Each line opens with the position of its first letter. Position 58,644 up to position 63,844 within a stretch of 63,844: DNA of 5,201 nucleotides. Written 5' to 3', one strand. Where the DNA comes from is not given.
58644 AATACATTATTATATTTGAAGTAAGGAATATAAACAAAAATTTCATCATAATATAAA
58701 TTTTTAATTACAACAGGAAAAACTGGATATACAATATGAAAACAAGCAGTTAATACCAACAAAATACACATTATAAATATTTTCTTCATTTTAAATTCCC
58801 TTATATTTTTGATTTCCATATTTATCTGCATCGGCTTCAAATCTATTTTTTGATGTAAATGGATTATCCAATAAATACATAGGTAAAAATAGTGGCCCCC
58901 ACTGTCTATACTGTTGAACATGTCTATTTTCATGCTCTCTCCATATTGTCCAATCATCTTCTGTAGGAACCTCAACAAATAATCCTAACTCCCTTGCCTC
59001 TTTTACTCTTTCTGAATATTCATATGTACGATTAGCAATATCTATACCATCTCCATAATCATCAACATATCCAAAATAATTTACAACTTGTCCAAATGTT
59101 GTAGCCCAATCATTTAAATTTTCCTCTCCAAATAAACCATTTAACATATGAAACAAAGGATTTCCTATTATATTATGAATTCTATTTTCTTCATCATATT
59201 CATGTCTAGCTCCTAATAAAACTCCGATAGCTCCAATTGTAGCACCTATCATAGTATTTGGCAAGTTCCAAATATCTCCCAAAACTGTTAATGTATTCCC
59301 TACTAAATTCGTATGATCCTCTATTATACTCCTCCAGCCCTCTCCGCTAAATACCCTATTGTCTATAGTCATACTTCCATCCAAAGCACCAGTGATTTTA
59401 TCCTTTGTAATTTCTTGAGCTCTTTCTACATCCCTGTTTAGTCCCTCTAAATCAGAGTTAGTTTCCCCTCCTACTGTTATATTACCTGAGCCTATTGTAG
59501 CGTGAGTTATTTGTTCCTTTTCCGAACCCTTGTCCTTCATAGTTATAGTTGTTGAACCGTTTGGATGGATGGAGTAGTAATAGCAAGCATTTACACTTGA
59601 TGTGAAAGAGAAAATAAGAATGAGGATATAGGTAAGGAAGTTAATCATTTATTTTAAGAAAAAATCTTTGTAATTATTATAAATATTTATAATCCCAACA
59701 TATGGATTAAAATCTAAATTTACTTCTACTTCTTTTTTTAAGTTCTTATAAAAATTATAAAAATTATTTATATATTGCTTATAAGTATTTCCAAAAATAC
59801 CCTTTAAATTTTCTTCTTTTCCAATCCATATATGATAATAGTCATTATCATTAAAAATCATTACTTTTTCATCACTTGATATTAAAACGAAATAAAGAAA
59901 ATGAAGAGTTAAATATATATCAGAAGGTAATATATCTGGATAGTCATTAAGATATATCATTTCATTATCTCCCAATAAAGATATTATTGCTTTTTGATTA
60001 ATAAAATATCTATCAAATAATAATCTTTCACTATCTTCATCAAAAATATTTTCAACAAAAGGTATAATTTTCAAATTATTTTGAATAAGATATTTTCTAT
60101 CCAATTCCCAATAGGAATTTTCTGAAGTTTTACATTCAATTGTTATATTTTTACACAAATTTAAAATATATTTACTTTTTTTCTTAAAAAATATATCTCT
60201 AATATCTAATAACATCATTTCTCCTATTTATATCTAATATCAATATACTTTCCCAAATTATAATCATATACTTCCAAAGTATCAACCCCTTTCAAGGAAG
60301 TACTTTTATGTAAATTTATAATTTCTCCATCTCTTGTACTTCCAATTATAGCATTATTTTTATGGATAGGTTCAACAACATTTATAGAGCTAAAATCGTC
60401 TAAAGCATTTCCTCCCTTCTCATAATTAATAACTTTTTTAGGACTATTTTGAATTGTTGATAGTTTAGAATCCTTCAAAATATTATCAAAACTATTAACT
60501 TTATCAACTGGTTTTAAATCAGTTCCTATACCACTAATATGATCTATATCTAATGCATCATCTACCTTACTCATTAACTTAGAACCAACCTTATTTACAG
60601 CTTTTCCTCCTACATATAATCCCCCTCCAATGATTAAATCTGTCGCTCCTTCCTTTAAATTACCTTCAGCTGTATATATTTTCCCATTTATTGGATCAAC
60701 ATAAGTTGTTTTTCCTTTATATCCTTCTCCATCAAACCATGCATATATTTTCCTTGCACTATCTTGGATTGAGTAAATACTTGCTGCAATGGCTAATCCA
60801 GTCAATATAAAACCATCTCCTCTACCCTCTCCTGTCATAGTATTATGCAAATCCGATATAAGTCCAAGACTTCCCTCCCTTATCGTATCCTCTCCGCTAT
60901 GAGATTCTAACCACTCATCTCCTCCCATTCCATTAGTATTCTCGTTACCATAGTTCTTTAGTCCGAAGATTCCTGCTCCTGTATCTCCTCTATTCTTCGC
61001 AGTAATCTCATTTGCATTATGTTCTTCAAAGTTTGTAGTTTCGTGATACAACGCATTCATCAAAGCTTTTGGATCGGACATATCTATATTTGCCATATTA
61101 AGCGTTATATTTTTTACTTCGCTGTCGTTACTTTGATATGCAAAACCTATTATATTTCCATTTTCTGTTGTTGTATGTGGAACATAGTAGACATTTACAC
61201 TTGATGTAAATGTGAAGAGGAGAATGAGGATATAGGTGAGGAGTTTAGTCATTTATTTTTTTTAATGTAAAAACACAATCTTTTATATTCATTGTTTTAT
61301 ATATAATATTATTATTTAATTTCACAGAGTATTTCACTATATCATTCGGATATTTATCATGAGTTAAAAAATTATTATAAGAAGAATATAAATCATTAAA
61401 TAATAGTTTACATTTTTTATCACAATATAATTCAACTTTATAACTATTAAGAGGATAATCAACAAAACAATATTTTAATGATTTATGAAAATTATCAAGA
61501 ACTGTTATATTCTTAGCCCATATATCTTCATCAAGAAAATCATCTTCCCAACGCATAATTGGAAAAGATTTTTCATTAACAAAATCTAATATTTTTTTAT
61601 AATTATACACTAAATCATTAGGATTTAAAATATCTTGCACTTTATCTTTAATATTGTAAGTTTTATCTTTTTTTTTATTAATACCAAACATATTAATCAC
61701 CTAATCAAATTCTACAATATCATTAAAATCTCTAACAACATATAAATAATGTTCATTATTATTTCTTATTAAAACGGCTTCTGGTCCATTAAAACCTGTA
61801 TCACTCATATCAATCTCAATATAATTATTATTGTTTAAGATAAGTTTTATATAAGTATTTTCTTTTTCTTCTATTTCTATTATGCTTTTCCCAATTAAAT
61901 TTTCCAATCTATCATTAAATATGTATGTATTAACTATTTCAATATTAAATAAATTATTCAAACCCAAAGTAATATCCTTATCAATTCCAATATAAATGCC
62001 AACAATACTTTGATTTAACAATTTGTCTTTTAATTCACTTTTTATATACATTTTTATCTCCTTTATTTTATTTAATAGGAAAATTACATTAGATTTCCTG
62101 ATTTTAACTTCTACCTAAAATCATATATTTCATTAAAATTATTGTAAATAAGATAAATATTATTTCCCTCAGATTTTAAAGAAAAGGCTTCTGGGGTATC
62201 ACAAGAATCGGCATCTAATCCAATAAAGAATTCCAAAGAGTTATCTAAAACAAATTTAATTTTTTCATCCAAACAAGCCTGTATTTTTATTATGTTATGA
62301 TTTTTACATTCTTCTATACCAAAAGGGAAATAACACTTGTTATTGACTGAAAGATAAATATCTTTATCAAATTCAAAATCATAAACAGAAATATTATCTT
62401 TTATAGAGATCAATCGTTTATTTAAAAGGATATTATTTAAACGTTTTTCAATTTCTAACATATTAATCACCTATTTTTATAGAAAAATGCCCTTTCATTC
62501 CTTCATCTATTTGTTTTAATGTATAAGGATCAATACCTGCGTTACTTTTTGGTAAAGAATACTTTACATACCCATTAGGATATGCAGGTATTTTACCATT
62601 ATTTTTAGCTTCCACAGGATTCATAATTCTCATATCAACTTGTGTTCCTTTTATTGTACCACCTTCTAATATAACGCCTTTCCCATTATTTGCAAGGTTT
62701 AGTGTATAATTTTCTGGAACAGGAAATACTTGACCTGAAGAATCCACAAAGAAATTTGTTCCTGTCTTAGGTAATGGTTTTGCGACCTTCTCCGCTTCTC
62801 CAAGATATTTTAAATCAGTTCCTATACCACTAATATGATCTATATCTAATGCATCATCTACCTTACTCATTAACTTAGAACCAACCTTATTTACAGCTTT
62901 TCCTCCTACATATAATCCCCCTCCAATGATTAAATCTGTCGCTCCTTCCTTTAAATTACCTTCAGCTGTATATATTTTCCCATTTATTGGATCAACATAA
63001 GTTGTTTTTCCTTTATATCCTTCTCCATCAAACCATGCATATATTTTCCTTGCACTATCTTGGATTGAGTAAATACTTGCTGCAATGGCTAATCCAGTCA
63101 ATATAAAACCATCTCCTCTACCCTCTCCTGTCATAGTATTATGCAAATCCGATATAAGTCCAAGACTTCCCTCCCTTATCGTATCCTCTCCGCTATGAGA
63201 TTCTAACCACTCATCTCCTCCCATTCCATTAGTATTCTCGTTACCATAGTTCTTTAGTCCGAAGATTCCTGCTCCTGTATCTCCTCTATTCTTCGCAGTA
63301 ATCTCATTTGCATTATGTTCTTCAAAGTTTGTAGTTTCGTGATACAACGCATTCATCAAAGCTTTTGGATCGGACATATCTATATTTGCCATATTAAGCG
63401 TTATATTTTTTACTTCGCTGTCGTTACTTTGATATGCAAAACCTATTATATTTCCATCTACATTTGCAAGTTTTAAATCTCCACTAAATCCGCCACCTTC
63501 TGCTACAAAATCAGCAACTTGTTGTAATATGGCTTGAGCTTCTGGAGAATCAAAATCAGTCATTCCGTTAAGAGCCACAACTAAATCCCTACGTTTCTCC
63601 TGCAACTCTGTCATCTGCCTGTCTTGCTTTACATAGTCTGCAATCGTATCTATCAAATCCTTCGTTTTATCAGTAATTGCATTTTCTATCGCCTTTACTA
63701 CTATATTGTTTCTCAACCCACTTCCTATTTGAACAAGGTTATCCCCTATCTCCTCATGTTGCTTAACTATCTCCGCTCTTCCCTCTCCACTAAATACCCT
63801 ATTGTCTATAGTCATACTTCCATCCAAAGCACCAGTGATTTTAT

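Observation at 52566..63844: Stacked polymorphic-toxin / immunity cassette array next to a TpsB gene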

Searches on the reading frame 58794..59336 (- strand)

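Call 45: search_protein_families(library=pfam, proteins=[window:58794-59336:-], max_evalue=10)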
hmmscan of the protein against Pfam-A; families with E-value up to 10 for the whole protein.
seq(181 aa): 1 family
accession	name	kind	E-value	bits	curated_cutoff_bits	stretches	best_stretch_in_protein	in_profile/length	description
PF22116.1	DUF6944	-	0.21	11.3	32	1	27-68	90-134/167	Family of unknown function (DUF6944)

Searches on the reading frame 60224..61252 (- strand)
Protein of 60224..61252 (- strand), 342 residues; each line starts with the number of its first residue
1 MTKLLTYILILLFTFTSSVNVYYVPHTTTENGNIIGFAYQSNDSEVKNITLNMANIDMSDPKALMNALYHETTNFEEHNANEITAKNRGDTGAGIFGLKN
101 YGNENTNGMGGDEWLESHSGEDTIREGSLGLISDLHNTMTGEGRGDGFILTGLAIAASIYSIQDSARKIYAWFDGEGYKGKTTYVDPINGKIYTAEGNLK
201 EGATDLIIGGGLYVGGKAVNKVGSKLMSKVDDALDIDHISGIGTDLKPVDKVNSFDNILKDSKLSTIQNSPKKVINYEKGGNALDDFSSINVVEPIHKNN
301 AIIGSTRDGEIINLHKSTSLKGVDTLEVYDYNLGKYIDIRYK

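Call 4: search_protein_families(library=pfam, proteins=[window:60224-61252:-], max_evalue=0.1)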
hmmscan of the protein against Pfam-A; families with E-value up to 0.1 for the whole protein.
window:60224-61252:- (342 aa): 2 families
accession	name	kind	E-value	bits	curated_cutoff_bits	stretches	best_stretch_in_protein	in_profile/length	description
PF23064.1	CUB_M02D8_5_5th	-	0.019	15.5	27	0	281-330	6-55/112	M02D8_5-like, fifth CUB domain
PF00651.37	BTB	-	0.053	14.1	20.5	0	41-83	43-86/110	BTB/POZ domain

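Call 74: search_protein_families(library=ncbifam, proteins=[window:60224-61252:-], max_evalue=0.1)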
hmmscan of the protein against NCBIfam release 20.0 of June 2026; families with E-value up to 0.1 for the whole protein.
window:60224-61252:- (342 aa): 0 families

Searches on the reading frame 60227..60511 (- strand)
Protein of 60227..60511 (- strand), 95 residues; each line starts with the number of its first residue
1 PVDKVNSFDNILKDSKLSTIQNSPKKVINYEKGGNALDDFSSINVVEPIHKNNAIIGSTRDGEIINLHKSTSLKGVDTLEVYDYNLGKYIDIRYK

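Call 42: search_solved_structures(query=window:60227-60511:-, max_evalue=10, show_alignments=2)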
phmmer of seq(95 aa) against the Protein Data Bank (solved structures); distinct sequences matched with E-value up to 10: 1.
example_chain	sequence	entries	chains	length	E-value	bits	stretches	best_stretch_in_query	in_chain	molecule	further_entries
5enz_A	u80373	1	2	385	0.13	15.9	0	11-46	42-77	UDP-GlcNAc 2-epimerase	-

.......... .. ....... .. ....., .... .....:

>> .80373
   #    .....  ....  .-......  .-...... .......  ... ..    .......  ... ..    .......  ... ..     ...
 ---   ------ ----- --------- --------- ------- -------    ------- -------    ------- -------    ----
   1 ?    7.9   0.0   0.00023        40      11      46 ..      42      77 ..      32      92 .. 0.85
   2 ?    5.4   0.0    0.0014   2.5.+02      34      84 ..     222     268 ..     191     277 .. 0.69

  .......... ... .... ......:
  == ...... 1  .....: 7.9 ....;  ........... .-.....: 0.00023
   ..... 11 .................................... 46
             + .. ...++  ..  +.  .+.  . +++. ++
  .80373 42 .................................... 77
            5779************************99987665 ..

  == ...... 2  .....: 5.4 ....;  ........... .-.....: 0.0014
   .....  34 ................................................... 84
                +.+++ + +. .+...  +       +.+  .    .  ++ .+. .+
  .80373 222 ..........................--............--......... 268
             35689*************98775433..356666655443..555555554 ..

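Call 45: search_protein_families(library=pfam, proteins=[window:60227-60511:-], max_evalue=10)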
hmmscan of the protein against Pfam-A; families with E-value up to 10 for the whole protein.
seq(95 aa): 1 family
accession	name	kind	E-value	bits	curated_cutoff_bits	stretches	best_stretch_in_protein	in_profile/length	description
PF04788.19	DUF620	-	0.062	13.1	22.5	1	12-86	157-232/243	Protein of unknown function (DUF620)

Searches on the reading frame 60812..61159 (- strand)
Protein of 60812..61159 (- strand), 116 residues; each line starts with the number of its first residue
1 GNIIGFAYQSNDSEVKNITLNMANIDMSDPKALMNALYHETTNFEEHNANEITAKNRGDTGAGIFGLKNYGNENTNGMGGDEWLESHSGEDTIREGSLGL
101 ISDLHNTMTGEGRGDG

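Call 45: search_protein_families(library=pfam, proteins=[window:60812-61159:-], max_evalue=10)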
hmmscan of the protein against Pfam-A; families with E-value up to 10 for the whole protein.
seq(116 aa): 1 family
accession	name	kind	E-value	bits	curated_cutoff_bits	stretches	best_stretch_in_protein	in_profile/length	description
PF00651.37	BTB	-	0.011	16.3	20.5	1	10-53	43-87/110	BTB/POZ domain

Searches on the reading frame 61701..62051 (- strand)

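Call 5: search_protein_families(library=pfam, proteins=[window:61701-62051:-], max_evalue=0.1)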
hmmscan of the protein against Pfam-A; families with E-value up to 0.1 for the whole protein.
window:61701-62051:- (116 aa): 1 family
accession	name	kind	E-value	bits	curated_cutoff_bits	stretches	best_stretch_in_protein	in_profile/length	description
PF13123.11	DUF3978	-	0.0054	16.9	25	1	34-110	49-129/144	Protein of unknown function (DUF3978)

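Call 75: search_protein_families(library=ncbifam, proteins=[window:61701-62051:-], max_evalue=0.1)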
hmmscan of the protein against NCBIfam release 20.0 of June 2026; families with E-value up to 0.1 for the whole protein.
window:61701-62051:- (116 aa): 0 families

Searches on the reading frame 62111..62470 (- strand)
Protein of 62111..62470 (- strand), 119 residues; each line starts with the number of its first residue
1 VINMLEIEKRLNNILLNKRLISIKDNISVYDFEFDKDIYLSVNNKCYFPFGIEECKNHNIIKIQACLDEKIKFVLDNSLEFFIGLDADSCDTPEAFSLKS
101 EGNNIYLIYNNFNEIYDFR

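Call 5: search_protein_families(library=pfam, proteins=[window:62111-62470:-], max_evalue=0.1)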
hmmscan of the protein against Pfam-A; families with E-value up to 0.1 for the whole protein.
window:62111-62470:- (119 aa): 0 families

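Call 9: find_encoding_contigs(protein=window:62111-62470:-, flank=10000, max_places=6)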
Protein window:62111-62470:- (119 aa): no gene with exactly this product is on record in the collection.
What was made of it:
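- Tried and rejected: An exact-protein look-up of I1a found nothing (call 9).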

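Call 75: search_protein_families(library=ncbifam, proteins=[window:62111-62461:-], max_evalue=0.1)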
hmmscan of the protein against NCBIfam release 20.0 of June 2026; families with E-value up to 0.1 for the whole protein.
window:62111-62461:- (116 aa): 2 families
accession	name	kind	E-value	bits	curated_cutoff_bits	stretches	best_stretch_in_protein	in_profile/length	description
TIGR03866.1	PQQ_ABC_repeats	subfamily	0.022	13.8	287.3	1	22-107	21-102/310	PQQ-dependent catabolism-associated beta-propeller protein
TIGR03907.1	QH_beta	equivalog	0.05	12.7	223.2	1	58-97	36-75/338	quinohemoprotein amine dehydrogenase subunit beta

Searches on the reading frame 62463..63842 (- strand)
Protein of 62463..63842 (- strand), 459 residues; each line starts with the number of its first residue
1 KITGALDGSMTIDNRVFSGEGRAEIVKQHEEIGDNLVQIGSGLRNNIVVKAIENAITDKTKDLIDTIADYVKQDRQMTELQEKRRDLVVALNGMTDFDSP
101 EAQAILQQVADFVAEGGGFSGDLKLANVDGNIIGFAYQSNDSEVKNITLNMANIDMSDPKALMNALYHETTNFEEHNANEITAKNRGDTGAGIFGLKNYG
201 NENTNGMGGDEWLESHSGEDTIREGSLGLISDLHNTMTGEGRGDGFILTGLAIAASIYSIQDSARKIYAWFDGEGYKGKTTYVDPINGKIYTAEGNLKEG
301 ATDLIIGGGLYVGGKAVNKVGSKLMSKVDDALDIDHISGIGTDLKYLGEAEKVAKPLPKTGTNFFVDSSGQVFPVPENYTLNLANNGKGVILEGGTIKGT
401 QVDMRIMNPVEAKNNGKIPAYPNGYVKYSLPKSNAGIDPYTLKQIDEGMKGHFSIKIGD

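Call 4: search_protein_families(library=pfam, proteins=[window:62463-63842:-], max_evalue=0.1)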
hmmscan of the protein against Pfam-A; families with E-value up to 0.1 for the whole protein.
window:62463-63842:- (459 aa): 2 families
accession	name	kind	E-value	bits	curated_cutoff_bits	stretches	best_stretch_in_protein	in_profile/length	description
PF10863.13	NOP19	-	0.011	16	25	1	36-86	59-102/140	Nucleolar protein 19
PF00651.37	BTB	-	0.083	13.5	20.5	0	139-181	43-86/110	BTB/POZ domain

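Call 74: search_protein_families(library=ncbifam, proteins=[window:62463-63842:-], max_evalue=0.1)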
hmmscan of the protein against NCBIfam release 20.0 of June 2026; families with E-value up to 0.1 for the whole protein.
window:62463-63842:- (459 aa): 1 family
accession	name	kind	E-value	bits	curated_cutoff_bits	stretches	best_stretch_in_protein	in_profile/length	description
NF005591.0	PRK07318.1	equivalog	0.00093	18.6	435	1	28-175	198-358/466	dipeptidase PepV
